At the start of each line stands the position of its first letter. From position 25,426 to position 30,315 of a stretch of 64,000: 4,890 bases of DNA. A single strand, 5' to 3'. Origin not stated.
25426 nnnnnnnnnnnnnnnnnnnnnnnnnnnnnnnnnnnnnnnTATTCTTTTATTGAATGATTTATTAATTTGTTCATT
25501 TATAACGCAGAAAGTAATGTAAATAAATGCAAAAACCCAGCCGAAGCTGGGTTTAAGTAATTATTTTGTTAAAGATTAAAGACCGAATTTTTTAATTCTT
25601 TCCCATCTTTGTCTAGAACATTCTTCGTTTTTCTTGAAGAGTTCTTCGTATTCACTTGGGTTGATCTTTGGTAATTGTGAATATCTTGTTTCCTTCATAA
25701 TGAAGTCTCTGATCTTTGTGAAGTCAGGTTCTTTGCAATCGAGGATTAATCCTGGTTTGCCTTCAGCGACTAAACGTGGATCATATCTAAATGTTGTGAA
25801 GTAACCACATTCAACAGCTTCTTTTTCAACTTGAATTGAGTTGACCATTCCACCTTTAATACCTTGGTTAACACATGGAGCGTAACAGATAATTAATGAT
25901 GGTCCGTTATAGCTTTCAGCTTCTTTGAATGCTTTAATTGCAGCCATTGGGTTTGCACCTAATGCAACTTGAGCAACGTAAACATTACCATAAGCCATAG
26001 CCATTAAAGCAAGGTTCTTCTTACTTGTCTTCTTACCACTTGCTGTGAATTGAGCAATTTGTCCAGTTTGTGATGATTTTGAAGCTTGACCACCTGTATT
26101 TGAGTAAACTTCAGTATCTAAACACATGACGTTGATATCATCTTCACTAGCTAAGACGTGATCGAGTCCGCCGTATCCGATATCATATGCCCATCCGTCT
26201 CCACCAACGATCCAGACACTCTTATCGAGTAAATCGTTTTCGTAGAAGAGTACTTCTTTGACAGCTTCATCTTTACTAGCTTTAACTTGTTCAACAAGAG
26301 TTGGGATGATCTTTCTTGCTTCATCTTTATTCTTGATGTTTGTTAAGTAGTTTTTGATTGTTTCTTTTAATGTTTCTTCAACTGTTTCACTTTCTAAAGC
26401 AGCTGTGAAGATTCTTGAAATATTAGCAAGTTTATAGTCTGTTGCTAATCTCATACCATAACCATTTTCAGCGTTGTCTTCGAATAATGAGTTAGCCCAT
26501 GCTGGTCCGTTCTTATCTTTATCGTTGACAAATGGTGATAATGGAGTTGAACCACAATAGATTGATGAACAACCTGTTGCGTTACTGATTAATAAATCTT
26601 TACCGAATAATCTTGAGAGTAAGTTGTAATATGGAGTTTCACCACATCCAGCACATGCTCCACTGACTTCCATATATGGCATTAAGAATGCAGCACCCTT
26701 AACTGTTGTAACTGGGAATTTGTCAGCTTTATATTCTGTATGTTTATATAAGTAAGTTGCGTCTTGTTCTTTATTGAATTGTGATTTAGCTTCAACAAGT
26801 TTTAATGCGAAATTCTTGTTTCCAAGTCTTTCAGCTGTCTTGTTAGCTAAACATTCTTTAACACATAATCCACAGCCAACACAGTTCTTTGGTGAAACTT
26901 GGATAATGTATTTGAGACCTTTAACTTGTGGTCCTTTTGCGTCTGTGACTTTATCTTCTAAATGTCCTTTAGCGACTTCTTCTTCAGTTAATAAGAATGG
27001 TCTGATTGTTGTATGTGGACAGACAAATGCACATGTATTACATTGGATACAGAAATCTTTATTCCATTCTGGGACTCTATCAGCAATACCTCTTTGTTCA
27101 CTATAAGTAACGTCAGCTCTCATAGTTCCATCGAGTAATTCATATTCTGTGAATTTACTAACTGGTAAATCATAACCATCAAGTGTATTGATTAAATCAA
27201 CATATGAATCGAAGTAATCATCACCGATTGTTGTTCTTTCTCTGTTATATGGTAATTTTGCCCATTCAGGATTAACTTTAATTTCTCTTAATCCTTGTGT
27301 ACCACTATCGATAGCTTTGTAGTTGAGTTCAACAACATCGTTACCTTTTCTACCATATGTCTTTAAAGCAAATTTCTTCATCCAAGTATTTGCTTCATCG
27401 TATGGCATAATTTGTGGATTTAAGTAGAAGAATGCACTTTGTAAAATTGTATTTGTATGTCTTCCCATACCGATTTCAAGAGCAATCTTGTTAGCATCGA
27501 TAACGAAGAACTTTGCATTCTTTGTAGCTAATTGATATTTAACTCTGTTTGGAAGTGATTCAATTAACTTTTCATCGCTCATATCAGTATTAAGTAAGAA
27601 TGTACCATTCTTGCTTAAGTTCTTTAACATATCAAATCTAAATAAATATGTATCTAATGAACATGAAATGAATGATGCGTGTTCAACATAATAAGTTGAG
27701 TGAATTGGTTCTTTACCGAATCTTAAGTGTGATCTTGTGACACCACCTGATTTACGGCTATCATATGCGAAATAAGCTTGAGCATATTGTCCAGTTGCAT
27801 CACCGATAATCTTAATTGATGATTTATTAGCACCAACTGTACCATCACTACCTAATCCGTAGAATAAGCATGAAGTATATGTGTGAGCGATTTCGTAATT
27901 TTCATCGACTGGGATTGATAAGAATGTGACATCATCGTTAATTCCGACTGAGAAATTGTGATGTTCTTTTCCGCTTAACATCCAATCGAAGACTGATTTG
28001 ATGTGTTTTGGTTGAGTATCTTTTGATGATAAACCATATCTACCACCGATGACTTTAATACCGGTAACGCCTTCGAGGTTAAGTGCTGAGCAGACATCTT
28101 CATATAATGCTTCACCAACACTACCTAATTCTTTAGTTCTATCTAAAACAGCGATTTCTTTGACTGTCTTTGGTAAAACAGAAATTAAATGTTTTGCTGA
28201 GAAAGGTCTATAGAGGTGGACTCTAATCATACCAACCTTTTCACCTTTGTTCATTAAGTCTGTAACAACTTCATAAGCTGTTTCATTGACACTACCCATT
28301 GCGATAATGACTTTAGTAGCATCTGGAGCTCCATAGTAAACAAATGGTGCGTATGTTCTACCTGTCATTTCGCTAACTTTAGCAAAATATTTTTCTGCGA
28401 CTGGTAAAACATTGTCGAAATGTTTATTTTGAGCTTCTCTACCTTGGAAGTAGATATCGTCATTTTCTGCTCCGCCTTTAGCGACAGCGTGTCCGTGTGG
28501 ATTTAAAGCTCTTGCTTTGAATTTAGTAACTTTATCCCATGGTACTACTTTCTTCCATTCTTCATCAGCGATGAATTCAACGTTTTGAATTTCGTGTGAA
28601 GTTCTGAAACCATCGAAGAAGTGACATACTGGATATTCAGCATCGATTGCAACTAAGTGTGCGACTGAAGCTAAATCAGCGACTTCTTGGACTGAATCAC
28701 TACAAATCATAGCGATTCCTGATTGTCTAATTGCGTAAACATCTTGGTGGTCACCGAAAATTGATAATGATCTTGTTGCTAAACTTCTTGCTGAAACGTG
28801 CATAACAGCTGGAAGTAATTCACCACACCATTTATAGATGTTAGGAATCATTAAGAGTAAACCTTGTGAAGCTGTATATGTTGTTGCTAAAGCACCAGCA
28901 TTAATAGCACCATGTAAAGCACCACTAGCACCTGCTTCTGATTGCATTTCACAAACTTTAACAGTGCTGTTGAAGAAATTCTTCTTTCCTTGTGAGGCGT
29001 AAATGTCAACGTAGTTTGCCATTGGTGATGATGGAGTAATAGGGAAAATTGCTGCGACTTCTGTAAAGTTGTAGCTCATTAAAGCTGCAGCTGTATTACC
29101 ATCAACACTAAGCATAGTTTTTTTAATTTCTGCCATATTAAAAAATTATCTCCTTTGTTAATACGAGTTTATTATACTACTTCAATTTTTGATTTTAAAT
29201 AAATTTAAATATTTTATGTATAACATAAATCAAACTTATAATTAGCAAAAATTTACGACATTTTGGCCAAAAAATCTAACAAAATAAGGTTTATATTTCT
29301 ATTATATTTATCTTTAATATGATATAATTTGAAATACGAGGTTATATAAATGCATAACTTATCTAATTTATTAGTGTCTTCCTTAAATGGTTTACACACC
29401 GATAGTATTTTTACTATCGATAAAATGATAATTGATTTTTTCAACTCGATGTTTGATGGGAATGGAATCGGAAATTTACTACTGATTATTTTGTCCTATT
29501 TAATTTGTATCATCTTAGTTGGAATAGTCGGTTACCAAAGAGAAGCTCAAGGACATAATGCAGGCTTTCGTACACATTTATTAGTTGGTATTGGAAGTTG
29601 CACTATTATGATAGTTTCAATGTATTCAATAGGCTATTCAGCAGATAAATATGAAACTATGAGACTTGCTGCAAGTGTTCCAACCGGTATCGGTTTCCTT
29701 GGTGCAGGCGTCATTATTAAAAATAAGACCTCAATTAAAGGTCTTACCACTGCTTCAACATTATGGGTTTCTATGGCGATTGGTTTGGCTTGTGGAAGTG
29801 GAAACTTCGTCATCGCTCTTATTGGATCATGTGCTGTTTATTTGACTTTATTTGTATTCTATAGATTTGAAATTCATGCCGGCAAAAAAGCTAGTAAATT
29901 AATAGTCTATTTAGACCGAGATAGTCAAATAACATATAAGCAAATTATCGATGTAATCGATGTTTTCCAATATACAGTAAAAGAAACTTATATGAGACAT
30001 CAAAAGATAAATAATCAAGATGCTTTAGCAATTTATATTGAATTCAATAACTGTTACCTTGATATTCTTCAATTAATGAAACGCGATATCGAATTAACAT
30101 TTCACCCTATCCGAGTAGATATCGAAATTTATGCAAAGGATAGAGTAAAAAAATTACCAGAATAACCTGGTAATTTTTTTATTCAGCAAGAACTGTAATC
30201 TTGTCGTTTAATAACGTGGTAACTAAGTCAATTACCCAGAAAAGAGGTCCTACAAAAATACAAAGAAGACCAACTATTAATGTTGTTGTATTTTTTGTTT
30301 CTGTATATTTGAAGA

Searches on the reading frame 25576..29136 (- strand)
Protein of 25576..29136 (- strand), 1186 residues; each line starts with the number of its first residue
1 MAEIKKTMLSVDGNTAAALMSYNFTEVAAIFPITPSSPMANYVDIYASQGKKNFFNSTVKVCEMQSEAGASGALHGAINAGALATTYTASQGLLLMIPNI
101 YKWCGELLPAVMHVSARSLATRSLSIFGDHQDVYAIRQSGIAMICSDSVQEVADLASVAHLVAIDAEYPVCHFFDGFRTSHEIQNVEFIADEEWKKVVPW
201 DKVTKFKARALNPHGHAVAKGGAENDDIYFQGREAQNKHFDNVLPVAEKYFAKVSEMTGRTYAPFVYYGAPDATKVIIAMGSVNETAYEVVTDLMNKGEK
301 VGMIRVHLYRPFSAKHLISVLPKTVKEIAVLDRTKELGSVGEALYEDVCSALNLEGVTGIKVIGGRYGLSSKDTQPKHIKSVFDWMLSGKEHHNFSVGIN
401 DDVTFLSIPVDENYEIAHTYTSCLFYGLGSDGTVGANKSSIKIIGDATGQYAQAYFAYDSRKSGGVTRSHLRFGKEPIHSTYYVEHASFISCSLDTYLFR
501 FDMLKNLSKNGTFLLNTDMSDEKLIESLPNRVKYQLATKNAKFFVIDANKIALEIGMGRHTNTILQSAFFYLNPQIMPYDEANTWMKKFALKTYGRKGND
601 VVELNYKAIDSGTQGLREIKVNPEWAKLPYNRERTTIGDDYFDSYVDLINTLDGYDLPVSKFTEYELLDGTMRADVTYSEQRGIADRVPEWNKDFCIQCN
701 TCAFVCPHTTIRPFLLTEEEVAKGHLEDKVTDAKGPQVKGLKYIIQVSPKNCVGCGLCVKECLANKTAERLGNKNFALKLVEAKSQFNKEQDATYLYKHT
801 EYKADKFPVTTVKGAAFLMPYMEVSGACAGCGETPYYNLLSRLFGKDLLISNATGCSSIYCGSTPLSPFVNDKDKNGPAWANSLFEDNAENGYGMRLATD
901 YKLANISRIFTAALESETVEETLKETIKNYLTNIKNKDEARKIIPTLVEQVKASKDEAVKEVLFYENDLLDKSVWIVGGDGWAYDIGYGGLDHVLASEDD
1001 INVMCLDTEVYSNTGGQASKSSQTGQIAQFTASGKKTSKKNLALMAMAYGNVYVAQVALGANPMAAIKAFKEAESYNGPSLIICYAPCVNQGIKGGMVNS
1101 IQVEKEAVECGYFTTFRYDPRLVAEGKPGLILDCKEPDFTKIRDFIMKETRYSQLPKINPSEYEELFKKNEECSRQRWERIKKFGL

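Call 63: search_protein_families(library=pfam, proteins=[window:25576-29136:-])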
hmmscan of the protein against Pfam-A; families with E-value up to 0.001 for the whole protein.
window:25576-29136:- (1186 aa): 14 families
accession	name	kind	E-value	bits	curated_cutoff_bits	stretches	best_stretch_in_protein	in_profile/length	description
PF01855.24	POR_N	-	1.3e-68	231.6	27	1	26-250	9-229/231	Pyruvate flavodoxin/ferredoxin oxidoreductase, thiamine diP-bdg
PF01558.24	POR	-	1.2e-28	100.9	27.4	1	429-613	1-172/173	Pyruvate ferredoxin/flavodoxin oxidoreductase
PF17147.9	PFOR_II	-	3.7e-16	59.8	27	1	273-366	1-92/102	Pyruvate:ferredoxin oxidoreductase core domain II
PF12837.12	Fer4_6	-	1.5e-07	31.4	25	1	688-708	1-21/24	4Fe-4S binding domain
PF12838.12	Fer4_7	-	2.7e-07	31.4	27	1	696-764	2-50/52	4Fe-4S dicluster domain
PF13237.11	Fer4_10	-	3.8e-06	27.2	25.5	1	692-762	5-52/53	4Fe-4S dicluster domain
PF12797.12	Fer4_2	-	4.9e-06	26.6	24.5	0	688-707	2-21/22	4Fe-4S binding domain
PF13484.11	Fer4_16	-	7.7e-06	27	30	1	696-764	2-65/66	4Fe-4S double cluster binding domain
PF00037.32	Fer4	-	1.4e-05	25.1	21.1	1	689-708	1-20/24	4Fe-4S binding domain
PF13534.11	Fer4_17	-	0.00011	23.2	22.2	0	694-708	44-58/61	4Fe-4S dicluster domain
PF13187.11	Fer4_9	-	0.00011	22.6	27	1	696-763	2-48/52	4Fe-4S dicluster domain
PF13183.11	Fer4_8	-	0.00022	22.1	27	0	695-763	4-65/68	4Fe-4S dicluster domain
PF14697.11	Fer4_21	-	0.00036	21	35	0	692-762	4-51/59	4Fe-4S dicluster domain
PF10371.14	EKR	-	0.00065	19.9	27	0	647-685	21-55/55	Domain of unknown function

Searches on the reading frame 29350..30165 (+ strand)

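Call 63: search_protein_families(library=pfam, proteins=[window:29350-30165:+])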
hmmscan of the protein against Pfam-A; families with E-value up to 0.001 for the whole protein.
window:29350-30165:+ (271 aa): 1 family
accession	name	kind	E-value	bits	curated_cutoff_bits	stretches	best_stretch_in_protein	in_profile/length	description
PF02308.21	MgtC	-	1.8e-33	115.9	31.4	1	51-174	2-119/121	MgtC family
